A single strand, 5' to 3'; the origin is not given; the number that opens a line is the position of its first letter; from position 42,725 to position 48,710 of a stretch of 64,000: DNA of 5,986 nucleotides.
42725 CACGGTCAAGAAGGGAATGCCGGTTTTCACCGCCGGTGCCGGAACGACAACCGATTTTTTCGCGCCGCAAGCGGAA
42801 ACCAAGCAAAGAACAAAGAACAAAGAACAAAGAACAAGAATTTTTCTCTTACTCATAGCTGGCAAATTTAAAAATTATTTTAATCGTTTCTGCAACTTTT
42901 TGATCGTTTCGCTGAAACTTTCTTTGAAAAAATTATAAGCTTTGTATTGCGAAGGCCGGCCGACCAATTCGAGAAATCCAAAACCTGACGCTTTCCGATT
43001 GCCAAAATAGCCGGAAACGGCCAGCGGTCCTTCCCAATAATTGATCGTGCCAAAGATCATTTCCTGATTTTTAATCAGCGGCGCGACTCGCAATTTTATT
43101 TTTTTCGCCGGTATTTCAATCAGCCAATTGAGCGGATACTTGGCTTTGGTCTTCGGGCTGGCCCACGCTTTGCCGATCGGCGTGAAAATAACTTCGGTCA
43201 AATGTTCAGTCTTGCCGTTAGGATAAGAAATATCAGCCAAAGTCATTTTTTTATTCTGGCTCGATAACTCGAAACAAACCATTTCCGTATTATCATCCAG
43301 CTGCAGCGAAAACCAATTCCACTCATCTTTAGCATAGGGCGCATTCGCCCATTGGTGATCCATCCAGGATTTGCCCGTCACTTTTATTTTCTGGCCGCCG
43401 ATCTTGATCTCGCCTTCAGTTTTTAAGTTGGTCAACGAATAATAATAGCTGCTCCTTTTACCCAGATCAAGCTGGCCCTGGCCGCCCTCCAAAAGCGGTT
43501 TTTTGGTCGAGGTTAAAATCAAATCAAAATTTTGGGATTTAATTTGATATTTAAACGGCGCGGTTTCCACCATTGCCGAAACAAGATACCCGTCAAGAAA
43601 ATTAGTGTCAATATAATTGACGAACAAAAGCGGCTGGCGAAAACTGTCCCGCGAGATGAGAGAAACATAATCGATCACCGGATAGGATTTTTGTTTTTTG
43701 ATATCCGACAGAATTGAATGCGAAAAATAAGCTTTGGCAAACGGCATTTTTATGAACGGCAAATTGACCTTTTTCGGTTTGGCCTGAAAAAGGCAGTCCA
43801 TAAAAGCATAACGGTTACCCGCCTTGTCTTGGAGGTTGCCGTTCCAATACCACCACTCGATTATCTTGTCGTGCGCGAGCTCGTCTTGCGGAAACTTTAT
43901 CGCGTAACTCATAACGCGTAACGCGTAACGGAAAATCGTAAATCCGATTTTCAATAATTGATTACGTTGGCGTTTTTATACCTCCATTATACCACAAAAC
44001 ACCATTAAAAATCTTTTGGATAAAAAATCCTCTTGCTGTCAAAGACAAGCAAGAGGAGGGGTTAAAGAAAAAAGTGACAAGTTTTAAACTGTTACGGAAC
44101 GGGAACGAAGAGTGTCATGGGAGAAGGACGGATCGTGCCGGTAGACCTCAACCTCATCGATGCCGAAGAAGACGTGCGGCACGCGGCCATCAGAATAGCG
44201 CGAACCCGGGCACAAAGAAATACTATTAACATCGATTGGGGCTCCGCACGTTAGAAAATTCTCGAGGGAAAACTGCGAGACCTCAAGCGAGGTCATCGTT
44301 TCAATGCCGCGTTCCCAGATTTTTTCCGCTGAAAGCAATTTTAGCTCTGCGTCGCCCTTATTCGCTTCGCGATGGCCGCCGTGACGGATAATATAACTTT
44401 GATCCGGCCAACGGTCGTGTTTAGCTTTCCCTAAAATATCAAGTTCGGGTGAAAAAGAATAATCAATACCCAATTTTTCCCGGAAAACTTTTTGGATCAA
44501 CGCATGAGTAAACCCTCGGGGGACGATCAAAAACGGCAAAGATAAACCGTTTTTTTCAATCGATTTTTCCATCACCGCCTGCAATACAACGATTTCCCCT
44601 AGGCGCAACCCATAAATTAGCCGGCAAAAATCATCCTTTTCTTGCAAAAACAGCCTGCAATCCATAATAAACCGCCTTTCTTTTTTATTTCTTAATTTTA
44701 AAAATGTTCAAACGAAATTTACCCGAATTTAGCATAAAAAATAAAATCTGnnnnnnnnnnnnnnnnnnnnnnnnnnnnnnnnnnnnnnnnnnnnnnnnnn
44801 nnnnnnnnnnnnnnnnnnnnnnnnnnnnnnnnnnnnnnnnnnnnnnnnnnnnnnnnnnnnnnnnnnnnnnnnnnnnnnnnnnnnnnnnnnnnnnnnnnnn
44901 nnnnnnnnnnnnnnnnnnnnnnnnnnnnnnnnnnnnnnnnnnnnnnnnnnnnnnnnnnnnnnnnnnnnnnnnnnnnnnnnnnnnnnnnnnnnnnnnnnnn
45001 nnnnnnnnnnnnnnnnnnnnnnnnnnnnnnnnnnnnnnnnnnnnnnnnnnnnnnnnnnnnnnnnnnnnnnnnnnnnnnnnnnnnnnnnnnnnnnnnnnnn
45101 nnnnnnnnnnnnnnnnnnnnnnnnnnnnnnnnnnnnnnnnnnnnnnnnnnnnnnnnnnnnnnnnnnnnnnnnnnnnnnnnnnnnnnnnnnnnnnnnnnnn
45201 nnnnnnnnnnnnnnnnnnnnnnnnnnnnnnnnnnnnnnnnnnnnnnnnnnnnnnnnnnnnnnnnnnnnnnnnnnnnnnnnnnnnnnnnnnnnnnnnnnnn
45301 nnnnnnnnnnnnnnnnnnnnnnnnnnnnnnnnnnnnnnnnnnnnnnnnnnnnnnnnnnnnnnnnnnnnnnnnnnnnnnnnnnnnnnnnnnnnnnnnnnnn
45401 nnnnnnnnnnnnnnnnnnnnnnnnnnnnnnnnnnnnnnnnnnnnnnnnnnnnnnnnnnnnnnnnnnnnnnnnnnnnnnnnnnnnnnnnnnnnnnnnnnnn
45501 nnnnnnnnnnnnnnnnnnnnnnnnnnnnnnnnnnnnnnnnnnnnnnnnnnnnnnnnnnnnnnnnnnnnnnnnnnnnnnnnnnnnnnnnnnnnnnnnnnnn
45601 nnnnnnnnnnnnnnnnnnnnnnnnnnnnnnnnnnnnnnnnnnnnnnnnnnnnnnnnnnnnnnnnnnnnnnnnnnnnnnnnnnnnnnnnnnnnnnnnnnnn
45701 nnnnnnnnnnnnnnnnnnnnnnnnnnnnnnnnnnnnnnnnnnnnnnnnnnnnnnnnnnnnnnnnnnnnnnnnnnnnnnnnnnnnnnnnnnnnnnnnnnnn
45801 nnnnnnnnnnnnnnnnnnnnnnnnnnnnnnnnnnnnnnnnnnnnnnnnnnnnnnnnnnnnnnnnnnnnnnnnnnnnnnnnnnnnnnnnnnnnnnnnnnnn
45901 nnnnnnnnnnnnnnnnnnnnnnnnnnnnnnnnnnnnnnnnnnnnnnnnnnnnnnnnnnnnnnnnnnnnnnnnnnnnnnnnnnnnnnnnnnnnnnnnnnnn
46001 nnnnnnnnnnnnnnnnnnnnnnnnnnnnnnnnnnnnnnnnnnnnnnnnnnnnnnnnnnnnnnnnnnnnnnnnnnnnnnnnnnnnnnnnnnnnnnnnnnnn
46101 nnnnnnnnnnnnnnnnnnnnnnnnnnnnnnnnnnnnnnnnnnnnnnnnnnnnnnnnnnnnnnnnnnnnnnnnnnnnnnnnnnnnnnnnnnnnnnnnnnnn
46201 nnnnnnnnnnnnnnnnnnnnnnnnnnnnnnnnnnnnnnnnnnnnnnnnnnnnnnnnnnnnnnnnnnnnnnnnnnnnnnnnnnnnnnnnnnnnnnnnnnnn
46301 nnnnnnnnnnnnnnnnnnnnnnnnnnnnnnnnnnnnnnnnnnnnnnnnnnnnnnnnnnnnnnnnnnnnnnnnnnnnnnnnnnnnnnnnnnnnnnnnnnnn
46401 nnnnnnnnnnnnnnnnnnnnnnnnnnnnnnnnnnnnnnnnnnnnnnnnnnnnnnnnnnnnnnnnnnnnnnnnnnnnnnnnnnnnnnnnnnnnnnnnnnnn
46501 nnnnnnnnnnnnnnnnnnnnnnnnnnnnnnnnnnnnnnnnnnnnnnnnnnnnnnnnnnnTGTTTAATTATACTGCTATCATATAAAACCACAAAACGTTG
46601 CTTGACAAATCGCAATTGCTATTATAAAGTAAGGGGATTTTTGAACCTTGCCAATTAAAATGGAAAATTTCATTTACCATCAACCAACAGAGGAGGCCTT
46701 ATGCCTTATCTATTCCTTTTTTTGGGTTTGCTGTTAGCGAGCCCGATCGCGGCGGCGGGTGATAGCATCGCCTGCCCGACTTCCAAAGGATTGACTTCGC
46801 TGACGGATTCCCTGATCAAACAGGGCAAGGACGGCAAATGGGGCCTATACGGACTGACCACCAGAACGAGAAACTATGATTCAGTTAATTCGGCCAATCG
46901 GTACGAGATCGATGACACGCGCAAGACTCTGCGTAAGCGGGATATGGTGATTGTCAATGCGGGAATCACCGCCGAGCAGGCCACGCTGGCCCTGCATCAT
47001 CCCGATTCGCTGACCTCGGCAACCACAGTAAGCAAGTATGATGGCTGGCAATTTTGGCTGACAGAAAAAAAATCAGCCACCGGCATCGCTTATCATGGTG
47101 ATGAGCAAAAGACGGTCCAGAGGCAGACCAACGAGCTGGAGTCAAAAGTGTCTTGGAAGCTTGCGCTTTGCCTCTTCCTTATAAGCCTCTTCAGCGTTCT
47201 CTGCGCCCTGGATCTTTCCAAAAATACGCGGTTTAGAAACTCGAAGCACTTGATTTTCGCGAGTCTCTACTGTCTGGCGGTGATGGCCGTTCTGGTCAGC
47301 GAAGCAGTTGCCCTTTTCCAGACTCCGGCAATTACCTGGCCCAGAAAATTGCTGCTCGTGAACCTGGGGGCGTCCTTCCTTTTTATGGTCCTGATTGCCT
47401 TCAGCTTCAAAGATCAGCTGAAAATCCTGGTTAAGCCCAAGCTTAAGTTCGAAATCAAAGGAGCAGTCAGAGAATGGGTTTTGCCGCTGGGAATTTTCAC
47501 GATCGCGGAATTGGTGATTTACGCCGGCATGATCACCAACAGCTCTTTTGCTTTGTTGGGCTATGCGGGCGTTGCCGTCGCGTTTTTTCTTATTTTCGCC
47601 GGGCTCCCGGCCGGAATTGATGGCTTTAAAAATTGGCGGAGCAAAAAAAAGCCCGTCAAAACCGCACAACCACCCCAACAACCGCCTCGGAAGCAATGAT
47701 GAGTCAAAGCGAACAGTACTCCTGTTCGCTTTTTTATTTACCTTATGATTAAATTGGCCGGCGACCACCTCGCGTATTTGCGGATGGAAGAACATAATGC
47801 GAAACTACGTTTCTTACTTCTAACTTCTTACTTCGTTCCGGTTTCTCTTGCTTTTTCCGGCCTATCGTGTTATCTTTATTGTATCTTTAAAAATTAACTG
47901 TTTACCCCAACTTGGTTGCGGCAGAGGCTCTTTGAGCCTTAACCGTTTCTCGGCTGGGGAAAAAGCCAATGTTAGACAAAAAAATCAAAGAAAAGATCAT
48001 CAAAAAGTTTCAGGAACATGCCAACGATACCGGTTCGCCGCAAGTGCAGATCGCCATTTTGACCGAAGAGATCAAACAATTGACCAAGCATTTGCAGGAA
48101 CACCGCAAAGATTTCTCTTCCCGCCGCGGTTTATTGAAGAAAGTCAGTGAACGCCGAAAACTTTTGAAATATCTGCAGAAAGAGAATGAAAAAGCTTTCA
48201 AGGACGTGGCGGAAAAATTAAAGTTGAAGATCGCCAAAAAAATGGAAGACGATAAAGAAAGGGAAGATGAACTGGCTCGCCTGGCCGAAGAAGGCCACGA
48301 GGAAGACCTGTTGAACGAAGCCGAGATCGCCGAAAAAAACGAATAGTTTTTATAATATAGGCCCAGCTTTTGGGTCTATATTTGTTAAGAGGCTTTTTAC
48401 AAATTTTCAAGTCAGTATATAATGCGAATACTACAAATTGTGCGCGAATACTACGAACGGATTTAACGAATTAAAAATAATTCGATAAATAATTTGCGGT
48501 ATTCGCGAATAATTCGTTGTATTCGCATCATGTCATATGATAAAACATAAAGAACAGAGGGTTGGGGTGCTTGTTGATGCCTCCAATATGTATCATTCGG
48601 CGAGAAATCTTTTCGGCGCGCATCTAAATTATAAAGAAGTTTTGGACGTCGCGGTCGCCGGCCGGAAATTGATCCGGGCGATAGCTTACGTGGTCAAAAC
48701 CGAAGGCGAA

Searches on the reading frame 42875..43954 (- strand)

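Call 86: search_protein_families(library=pfam, proteins=[window:42875-43954:-], max_evalue=0.00001)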
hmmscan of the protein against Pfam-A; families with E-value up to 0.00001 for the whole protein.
window:42875-43954:- (359 aa): 2 families
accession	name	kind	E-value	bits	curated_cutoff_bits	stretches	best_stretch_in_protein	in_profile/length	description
PF17186.10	Lipocalin_9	-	4.4e-30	105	26.2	1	211-332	7-130/131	Lipocalin-like domain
PF07143.17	CrtC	-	1.4e-28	101.2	22.5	1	32-203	1-167/168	CrtC N-terminal lipocalin domain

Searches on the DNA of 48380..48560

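Call 40: search_rna_families(source=window, start=48380, end=48560, threshold=evalue, max_evalue=10)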
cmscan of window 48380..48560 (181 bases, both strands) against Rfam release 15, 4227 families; matches with E-value up to 10: 29.
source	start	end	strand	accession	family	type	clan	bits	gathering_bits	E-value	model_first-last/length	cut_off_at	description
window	48427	48525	+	RF03709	MIR1878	Gene; miRNA;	-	40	70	7.9e-07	1-100/100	no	MIR1878 microRNA precursor family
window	48428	48522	+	RF04228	MIR6140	Gene; miRNA;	-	29.6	140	0.00054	1-165/165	no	MIR6140 microRNA precursor family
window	48426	48526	+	RF00842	MIR403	Gene; miRNA;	-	29.5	70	0.00013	1-115/115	no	MIR403 microRNA precursor family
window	48425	48523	-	RF03709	MIR1878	Gene; miRNA;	-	28.4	70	0.00091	1-100/100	no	MIR1878 microRNA precursor family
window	48423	48526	+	RF04172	MIR8675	Gene; miRNA;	-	27.4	90.8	0.0013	1-95/95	no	MIR8675 microRNA precursor family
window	48418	48534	+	RF04118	MIR9481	Gene; miRNA;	-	27.3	130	0.00048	1-135/135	no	MIR9481 microRNA precursor family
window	48422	48530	+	RF04130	MIR7996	Gene; miRNA;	-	26.7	119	0.0042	1-190/190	no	MIR7996 microRNA precursor family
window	48423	48528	-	RF03839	MIR2599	Gene; miRNA;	-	26.2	120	0.003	1-132/132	no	MIR2599 microRNA precursor family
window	48428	48522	-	RF04228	MIR6140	Gene; miRNA;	-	24.8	140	0.0083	1-165/165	no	MIR6140 microRNA precursor family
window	48417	48533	+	RF00885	MIR821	Gene; miRNA;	-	23.8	249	0.009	80-196/275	no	MIR821 microRNA precursor family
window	48424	48524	-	RF00842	MIR403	Gene; miRNA;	-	23.4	70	0.0066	1-115/115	no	MIR403 microRNA precursor family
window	48417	48533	-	RF00885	MIR821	Gene; miRNA;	-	22.8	249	0.015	80-196/275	no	MIR821 microRNA precursor family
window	48437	48513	+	RF04145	MIR8706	Gene; miRNA;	-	20.9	95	0.068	1-101/101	no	MIR8706 microRNA precursor family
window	48432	48518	+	RF03845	mir-3327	Gene; miRNA;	-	20.8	85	0.14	1-89/89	no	mir-3327 microRNA precursor family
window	48423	48527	-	RF03227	mir-2528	Gene; miRNA;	-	19.3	102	0.14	1-118/118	no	mir-2528 microRNA precursor family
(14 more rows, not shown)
